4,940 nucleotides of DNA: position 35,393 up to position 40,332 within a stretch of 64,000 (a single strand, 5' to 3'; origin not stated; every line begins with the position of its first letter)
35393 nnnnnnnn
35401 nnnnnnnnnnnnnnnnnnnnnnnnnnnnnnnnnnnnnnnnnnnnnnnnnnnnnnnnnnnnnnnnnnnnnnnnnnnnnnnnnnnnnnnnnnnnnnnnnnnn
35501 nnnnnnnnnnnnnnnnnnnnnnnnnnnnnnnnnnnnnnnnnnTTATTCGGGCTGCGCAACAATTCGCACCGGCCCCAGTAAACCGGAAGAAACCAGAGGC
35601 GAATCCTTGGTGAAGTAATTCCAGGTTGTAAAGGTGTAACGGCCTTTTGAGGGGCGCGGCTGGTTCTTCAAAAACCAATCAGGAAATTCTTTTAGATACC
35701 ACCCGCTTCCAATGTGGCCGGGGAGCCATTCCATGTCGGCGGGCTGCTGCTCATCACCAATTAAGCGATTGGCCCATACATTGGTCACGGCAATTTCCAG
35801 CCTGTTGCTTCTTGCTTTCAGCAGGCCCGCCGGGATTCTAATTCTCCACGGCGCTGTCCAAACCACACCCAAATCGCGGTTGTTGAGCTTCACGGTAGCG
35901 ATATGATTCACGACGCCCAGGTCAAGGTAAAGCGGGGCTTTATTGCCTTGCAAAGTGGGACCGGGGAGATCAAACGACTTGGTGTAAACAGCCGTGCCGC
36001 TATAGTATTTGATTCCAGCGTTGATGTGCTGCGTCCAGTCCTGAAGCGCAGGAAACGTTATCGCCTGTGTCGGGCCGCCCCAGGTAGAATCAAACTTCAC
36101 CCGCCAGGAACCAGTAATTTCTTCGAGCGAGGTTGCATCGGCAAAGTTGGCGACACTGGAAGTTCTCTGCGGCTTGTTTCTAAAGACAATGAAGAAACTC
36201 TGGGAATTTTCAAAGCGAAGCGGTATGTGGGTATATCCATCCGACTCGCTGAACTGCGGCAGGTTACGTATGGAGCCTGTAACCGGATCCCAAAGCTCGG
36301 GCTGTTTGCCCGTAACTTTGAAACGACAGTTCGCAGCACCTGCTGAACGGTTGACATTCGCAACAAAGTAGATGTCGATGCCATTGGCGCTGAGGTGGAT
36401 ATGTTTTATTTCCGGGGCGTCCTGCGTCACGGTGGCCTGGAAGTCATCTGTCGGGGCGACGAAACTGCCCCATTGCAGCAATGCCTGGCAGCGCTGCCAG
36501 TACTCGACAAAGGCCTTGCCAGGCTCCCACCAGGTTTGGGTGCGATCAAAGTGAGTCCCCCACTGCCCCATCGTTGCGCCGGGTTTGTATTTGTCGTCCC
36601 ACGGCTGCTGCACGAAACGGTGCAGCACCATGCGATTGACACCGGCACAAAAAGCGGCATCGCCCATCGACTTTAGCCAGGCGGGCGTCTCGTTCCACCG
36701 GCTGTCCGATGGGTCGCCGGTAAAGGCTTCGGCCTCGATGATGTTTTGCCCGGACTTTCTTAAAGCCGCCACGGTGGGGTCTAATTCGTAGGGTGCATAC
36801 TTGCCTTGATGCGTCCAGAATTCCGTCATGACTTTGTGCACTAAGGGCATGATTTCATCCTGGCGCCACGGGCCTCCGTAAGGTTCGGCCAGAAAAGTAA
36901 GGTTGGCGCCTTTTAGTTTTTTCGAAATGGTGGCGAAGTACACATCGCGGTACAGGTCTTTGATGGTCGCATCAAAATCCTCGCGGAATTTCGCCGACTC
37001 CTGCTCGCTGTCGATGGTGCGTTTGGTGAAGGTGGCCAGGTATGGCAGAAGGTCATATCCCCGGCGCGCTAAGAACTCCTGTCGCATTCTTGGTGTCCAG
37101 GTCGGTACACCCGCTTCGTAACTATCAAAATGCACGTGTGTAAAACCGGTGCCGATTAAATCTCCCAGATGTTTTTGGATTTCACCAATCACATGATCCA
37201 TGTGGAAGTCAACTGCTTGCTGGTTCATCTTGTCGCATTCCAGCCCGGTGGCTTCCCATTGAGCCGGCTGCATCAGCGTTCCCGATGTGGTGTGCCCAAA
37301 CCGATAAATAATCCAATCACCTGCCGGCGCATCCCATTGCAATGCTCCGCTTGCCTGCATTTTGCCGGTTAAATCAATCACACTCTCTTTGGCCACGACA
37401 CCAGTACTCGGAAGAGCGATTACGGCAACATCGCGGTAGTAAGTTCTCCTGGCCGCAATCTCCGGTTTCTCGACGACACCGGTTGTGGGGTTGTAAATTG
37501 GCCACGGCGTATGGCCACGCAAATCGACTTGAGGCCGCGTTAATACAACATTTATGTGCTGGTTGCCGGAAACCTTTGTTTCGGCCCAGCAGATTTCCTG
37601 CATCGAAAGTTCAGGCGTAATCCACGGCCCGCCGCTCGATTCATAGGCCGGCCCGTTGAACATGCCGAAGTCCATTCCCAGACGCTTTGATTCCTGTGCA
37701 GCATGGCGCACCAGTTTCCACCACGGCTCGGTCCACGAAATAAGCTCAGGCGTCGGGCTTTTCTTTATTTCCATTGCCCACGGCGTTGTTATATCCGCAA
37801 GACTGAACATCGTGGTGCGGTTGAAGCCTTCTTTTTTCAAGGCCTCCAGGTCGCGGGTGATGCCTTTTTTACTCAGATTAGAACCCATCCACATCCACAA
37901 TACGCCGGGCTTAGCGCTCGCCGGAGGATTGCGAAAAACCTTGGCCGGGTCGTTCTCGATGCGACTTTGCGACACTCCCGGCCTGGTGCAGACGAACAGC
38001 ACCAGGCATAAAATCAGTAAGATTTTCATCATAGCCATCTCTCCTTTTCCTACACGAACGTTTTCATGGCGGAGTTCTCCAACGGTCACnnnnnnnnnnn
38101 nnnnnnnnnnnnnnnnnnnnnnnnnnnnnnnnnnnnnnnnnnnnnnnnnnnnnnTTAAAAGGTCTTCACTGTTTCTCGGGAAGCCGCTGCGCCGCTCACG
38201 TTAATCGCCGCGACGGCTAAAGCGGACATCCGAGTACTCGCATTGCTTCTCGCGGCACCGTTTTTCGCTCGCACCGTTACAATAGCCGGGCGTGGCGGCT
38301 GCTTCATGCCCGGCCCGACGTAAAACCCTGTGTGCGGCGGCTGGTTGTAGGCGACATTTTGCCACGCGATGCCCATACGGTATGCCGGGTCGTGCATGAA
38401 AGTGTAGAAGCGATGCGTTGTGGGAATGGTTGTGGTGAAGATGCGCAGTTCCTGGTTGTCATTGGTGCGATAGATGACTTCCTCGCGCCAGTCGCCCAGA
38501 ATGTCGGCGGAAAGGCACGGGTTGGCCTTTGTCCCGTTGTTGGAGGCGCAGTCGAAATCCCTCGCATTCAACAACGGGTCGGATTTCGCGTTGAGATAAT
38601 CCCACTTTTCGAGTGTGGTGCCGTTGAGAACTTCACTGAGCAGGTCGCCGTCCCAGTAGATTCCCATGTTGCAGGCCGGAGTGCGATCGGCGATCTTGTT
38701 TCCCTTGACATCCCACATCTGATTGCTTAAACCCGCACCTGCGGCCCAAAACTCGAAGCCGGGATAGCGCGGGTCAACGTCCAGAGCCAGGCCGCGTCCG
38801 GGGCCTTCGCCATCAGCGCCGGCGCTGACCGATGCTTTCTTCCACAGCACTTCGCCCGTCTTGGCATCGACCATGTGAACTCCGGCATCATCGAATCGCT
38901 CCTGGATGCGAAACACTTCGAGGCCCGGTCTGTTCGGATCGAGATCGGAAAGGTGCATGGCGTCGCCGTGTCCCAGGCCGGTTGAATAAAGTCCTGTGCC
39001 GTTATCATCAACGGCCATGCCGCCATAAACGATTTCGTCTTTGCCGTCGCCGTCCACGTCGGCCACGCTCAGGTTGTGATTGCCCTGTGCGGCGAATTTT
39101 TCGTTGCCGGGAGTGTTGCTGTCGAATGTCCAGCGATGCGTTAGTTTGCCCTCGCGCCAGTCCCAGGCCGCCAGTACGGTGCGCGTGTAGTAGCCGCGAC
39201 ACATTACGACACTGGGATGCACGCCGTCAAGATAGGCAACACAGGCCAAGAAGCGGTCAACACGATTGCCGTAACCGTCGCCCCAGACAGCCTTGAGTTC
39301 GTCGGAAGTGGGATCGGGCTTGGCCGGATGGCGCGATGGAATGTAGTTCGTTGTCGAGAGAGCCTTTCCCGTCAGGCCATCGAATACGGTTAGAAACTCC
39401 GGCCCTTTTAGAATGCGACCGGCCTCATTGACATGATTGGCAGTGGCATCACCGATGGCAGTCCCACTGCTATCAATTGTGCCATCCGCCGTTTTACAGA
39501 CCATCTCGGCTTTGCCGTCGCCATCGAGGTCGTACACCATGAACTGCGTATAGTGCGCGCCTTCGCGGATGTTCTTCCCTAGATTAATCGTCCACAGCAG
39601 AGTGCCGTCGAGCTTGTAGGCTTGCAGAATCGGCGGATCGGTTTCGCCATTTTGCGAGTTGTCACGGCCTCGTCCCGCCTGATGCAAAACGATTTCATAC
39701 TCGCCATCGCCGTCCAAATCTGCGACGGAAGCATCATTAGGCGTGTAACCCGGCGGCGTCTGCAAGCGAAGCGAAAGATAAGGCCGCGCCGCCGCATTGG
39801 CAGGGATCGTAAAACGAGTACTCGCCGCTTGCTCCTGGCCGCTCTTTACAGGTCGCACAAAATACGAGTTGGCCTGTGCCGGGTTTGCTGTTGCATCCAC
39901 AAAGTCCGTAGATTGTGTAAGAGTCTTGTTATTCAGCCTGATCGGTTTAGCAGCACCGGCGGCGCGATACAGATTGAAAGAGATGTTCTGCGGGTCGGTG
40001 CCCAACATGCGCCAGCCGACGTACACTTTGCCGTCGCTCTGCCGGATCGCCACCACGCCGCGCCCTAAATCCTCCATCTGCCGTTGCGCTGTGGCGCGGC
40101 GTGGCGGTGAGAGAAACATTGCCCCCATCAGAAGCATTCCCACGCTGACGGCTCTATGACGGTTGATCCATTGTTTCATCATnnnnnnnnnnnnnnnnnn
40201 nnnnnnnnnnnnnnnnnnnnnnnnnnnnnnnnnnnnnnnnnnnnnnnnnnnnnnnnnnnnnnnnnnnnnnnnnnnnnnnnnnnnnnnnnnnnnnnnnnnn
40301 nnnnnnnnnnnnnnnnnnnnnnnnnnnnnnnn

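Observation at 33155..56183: Two paralogous ~690-aa polytopic membrane proteins are the only transporter candidates in a 40-kb glycan-degradation locus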

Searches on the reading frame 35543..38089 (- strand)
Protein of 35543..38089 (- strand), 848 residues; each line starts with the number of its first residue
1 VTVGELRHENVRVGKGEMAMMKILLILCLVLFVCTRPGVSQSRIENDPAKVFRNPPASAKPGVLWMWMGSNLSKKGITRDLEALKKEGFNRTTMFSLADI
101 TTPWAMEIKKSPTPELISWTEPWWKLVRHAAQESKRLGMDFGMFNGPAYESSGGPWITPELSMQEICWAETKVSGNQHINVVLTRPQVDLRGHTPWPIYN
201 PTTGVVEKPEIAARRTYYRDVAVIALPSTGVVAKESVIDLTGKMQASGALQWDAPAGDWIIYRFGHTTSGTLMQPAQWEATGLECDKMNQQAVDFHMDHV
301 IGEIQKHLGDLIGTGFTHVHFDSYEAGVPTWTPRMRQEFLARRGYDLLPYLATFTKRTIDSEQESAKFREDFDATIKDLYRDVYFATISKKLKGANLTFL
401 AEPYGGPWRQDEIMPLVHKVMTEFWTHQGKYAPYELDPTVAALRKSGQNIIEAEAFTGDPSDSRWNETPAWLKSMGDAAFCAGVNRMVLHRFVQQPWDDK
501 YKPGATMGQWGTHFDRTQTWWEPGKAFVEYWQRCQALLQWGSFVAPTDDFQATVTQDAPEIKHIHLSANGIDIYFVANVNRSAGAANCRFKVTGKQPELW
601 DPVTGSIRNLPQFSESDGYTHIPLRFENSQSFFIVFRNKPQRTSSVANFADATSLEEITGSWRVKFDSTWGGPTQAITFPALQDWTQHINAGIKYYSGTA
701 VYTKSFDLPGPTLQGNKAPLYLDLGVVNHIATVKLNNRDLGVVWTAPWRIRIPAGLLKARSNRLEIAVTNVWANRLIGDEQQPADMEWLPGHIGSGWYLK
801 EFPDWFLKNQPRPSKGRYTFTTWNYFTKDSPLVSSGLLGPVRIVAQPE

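Call 10: search_protein_families(library=pfam, proteins=[window:35543-38089:-], max_evalue=0.001)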
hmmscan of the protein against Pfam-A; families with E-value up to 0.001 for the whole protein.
window:35543-38089:- (848 aa): 2 families
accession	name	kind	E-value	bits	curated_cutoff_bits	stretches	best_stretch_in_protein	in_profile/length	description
PF17132.9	Glyco_hydro_106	-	9.9e-125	418.2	29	3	230-545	213-536/743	alpha-L-rhamnosidase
PF22666.2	Glyco_hydro_2_N2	-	0.00096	19.7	27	0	700-783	50-132/167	Glycosyl hydrolase 2 galactose-binding domain-like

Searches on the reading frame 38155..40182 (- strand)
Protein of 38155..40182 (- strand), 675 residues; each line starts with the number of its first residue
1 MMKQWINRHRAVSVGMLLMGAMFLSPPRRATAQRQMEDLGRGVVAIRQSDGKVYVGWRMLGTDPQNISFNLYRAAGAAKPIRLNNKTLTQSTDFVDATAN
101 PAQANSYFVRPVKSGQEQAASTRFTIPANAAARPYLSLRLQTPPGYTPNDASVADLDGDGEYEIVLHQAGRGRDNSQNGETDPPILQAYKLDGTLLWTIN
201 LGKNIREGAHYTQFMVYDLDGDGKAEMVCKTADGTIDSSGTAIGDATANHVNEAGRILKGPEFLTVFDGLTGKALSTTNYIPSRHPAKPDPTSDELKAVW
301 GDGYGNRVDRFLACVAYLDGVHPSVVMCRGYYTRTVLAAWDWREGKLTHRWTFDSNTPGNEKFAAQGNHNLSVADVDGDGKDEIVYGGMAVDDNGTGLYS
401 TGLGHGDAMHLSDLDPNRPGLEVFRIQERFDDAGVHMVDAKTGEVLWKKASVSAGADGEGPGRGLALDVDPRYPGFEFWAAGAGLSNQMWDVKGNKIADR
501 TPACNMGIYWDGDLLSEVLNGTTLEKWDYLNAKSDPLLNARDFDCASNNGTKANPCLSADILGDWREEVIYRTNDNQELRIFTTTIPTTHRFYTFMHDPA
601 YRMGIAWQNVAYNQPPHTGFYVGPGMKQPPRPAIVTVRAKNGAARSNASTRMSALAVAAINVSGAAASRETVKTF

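Call 10: search_protein_families(library=pfam, proteins=[window:38155-40182:-], max_evalue=0.001)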
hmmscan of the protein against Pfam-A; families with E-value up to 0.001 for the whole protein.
window:38155-40182:- (675 aa): 6 families
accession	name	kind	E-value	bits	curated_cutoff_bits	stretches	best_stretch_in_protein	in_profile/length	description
PF21348.3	RGL11_C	-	1.2e-219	730.6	27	1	146-632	22-490/490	Rhamnogalacturonan lyase family 11, C-terminal domain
PF18370.7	RGI_lyase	-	2.1e-22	79.7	27.8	1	34-124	1-83/86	Rhamnogalacturonan I lyases beta-sheet domain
PF13517.12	FG-GAP_3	-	1.3e-11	45.3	26.9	0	340-385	21-60/61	FG-GAP-like repeat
PF01839.29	FG-GAP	-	2.4e-07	30.9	22.1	0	370-392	4-26/37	FG-GAP repeat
PF25292.1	Beta-prop_CGLA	-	2.9e-07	30.7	26.8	0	188-236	13-56/316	Lambda-carrageenase beta-propeller domain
PF12256.14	TcdB_toxin_midN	-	4.3e-05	23.3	24.8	0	368-387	27-46/181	Insecticide toxin TcdB middle/N-terminal region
